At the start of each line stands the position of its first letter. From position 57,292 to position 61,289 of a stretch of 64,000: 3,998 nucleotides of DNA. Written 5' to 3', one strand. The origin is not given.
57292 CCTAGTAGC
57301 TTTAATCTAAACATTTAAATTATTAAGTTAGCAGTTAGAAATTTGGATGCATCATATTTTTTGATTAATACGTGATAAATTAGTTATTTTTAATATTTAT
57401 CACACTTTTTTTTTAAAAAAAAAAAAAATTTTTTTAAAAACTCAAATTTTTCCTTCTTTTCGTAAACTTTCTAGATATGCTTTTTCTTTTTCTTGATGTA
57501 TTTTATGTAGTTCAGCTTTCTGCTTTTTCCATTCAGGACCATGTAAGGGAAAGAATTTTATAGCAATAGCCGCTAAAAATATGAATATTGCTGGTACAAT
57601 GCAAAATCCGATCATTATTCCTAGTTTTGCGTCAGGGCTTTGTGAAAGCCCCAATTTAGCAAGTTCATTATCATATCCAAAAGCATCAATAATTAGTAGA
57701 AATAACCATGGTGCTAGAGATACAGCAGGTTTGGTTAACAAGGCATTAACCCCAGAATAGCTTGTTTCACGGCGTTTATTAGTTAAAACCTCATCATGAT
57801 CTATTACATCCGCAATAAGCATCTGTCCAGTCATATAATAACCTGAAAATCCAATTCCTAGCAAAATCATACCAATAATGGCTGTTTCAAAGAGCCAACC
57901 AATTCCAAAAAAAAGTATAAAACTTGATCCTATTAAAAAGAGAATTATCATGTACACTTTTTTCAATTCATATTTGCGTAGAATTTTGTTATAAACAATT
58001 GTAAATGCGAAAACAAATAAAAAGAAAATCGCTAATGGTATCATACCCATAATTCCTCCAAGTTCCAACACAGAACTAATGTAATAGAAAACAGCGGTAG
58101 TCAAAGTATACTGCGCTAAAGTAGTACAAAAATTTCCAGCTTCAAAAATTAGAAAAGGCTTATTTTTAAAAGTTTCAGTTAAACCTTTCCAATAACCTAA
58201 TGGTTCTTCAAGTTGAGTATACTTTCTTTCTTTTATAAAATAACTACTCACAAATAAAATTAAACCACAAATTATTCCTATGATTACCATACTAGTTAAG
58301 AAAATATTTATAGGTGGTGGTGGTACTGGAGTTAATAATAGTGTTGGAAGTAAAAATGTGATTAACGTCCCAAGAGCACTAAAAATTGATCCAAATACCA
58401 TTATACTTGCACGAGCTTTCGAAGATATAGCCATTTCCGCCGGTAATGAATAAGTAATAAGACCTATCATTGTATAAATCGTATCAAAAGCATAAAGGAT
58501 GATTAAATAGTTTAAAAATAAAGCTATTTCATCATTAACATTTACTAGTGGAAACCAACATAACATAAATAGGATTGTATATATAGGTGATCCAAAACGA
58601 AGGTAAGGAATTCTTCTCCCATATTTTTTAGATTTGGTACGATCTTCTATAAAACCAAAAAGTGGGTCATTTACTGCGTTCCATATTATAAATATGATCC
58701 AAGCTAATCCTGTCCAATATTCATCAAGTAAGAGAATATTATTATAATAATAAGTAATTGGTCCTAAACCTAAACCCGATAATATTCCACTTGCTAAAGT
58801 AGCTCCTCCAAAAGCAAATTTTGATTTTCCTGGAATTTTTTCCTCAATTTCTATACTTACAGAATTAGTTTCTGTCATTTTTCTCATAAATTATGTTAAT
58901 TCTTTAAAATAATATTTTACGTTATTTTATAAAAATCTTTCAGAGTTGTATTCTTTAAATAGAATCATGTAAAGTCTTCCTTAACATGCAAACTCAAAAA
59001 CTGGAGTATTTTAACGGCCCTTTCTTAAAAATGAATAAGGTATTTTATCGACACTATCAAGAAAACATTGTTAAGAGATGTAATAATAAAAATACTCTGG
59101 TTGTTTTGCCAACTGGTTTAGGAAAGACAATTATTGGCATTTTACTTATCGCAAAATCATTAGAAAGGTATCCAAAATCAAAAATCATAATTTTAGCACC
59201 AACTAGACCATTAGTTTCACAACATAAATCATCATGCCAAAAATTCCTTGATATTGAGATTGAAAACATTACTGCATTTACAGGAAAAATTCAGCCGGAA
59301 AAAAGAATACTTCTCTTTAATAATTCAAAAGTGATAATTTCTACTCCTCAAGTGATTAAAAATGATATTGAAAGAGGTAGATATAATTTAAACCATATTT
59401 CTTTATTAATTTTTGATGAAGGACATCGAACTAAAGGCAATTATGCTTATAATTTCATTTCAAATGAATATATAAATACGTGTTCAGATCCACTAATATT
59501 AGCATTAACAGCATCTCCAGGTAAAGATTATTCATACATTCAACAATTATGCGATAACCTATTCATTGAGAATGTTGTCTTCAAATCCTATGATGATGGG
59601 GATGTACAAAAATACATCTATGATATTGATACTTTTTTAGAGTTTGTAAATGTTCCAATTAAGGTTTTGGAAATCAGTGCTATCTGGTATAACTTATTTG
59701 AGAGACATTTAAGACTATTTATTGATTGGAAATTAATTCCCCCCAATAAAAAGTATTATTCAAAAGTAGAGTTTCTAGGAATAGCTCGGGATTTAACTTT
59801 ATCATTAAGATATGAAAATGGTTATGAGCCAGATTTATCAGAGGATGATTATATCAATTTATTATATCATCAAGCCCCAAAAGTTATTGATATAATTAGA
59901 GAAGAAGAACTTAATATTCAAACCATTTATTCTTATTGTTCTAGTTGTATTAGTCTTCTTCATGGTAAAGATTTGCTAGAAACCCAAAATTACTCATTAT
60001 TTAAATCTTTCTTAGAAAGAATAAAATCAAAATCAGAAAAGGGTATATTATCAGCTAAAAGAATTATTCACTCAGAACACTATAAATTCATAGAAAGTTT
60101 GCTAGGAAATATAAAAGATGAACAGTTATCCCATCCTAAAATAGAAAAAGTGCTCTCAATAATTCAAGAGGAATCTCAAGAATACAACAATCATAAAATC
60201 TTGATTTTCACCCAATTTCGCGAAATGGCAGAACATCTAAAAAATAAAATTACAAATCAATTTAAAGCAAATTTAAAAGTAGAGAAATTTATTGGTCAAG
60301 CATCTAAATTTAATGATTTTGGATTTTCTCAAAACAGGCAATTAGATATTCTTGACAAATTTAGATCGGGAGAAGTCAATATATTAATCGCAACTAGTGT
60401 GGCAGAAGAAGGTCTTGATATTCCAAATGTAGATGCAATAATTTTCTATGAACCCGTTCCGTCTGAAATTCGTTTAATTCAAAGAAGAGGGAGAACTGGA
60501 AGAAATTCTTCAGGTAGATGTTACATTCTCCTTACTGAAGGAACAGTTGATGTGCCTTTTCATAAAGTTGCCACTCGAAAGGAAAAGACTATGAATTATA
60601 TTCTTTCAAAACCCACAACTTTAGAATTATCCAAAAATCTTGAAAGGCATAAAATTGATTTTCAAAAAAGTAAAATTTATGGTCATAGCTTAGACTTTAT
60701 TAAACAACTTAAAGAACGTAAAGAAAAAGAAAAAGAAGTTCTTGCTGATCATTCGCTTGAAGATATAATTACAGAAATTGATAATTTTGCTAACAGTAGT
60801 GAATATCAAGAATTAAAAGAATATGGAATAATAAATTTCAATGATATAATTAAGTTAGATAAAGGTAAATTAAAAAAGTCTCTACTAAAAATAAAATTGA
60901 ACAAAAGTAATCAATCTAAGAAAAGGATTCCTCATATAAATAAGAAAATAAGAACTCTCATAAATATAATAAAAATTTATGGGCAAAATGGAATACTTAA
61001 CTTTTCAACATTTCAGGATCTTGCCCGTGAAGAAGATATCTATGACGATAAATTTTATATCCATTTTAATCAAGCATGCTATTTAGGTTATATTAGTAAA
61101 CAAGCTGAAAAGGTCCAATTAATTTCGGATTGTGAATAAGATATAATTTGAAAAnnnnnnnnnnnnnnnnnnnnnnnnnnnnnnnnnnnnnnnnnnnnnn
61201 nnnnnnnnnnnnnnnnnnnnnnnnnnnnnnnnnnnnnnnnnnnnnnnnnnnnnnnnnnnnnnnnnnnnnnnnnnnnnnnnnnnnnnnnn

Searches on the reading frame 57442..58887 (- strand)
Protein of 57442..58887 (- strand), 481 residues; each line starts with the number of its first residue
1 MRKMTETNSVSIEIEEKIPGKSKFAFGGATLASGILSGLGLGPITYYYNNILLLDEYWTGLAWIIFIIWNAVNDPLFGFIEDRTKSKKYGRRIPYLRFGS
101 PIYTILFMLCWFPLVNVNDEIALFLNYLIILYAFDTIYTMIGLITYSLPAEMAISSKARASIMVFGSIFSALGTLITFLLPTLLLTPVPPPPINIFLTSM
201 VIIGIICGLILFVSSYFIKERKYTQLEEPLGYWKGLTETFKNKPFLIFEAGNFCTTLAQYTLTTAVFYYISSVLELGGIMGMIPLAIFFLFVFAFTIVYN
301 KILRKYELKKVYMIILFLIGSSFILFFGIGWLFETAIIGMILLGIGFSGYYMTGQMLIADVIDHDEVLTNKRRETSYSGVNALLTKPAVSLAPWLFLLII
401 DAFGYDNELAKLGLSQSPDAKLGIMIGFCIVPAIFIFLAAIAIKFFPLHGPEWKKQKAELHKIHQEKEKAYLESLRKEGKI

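Call 6: search_protein_families(library=pfam, proteins=[window:57442-58887:-], max_evalue=1)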
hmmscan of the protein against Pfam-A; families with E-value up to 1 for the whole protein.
window:57442-58887:- (481 aa): 2 families
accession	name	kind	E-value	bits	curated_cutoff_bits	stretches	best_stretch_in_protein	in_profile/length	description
PF13347.12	MFS_2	-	4.3e-60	203.9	27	1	44-448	20-425/427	MFS/sugar transport protein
PF07690.21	MFS_1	-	3e-10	40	33.4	1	74-364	49-325/347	Major Facilitator Superfamily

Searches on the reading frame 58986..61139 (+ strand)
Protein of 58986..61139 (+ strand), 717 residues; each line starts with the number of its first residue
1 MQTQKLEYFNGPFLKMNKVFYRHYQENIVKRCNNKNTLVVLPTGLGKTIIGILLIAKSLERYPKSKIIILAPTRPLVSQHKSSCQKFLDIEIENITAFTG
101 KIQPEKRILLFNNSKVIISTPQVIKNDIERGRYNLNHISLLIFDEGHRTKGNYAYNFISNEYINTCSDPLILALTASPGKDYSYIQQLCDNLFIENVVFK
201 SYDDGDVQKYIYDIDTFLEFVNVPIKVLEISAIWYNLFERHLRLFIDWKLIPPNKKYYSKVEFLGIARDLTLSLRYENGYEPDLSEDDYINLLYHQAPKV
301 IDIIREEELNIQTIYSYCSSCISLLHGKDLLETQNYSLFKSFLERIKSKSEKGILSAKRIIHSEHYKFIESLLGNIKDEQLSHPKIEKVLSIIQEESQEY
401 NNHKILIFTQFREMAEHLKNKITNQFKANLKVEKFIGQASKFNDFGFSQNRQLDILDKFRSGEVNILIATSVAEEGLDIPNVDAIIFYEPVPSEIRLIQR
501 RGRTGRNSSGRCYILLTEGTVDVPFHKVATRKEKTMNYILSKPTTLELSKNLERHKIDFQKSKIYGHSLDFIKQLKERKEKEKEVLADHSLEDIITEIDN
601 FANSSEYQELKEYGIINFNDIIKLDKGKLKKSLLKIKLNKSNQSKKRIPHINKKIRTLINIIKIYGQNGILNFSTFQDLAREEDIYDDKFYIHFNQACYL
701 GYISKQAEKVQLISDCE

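Call 6: search_protein_families(library=pfam, proteins=[window:58986-61139:+], max_evalue=1)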
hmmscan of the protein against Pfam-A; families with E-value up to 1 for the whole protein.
window:58986-61139:+ (717 aa): 11 families
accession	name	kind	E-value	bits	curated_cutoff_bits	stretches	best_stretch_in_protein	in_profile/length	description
PF00271.37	Helicase_C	-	3.3e-26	92.1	23.5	1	385-507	2-109/110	Helicase conserved C-terminal domain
PF00270.35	DEAD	-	5e-26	91.8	26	1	24-181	3-163/167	DEAD/DEAH box helicase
PF04851.21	ResIII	-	1.4e-21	77.6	22.5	1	22-178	5-162/164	Type III restriction enzyme, res subunit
PF22590.2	Cas3-like_C_2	-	8.3e-06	26.5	27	1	415-508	44-105/106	CRISPR-associated nuclease/helicase Cas3, C-terminal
PF00176.29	SNF2-rel_dom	-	2.1e-05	24.2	24.9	1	35-153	18-141/290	SNF2-related domain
PF21210.2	RNA_helicase_helical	-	0.00018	22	27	1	307-366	43-103/108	Putative ATP-dependent RNA helicase, helical bundle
PF18766.7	SWI2_SNF2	-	0.00047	20.3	26.7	1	32-160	16-141/221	SWI2/SNF2 ATPase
PF08963.15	DUF1878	-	0.1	13.5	23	1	377-434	34-91/110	Protein of unknown function (DUF1878)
PF02562.22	PhoH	-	0.11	12.4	27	1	25-78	9-60/205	PhoH-like protein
PF13245.12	AAA_19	-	0.16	12.6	25.1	1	25-78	1-55/134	AAA domain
PF00291.31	PALP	-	0.2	11.4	35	1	26-73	148-193/295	Pyridoxal-phosphate dependent enzyme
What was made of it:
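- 58986..61139 (+): Convergent neighbour: 717-aa Hef-like DEAD/Helicase_C helicase. Its end lies 15 bases from the end of the finding's gene. Synteny is conserved but no functional link is shown. Call 6 (Pfam).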

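Call 86: search_protein_families(library=ncbifam, proteins=[window:58986-61139:+], max_evalue=0.001)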
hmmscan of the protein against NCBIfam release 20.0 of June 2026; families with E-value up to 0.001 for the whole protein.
window:58986-61139:+ (717 aa): 42 families (the best 25 are shown)
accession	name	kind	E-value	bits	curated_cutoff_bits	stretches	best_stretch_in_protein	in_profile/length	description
NF010337.0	PRK13766.1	equivalog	2.4e-162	541.8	610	2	7-273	3-268/781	Hef nuclease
NF008394.0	PRK11192.1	equivalog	5.5e-24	84.8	507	2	26-148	32-160/441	ATP-dependent RNA helicase SrmB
NF053631.1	RNA_helic_CshA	equivalog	4.6e-21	75.2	646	2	447-595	271-412/434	degradosome RNA helicase CshA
TIGR00643.1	recG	equivalog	3.4e-17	62.4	659.4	2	383-517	431-563/629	ATP-dependent DNA helicase RecG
NF008744.0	PRK11776.1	equivalog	3.8e-16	58.7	524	2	398-512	238-342/460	ATP-dependent RNA helicase DbpA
NF008165.0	PRK10917.1-3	equivalog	1.5e-15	56.7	711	2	380-520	454-593/692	ATP-dependent DNA helicase RecG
TIGR04095.1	dnd_restrict_1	equivalog_domain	2.6e-15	56.4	600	2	363-537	241-412/451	DNA phosphorothioation system restriction enzyme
NF003419.0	PRK04837.1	equivalog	9.3e-14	51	588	1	381-509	235-352/424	ATP-dependent RNA helicase RhlB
NF002340.1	PRK01297.1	equivalog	2.8e-13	49.4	564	1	401-510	248-346/372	ATP-dependent RNA helicase RhlB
NF008642.0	PRK11634.1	equivalog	1.1e-12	47.2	989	2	449-514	281-347/628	DEAD/DEAH family ATP-dependent RNA helicase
NF042964.1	phospholipD_antiphage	equivalog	1.1e-12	47.1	1100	1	354-522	637-808/895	phospholipase D-like domain-containing anti-phage protein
NF053636.1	DDHlcsCsdAPsy1082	equivalog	2.5e-12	46.1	890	1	437-512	267-340/512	DEAD/DEAH box helicase CsdA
TIGR00580.2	mfd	equivalog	2.7e-12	45.9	800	2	419-517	649-750/907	transcription-repair coupling factor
NF010338.0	PRK13767.1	equivalog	3.6e-12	45.3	849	1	393-507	278-385/877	ATP-dependent helicase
NF008170.0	PRK10917.2-4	equivalog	4.5e-12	44.7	975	2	447-517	655-726/826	ATP-dependent DNA helicase RecG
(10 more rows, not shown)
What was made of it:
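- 58986..61139 (+): Call 86 (NCBIfam Hef NF010337, 541.8 bits, cut-off 610).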
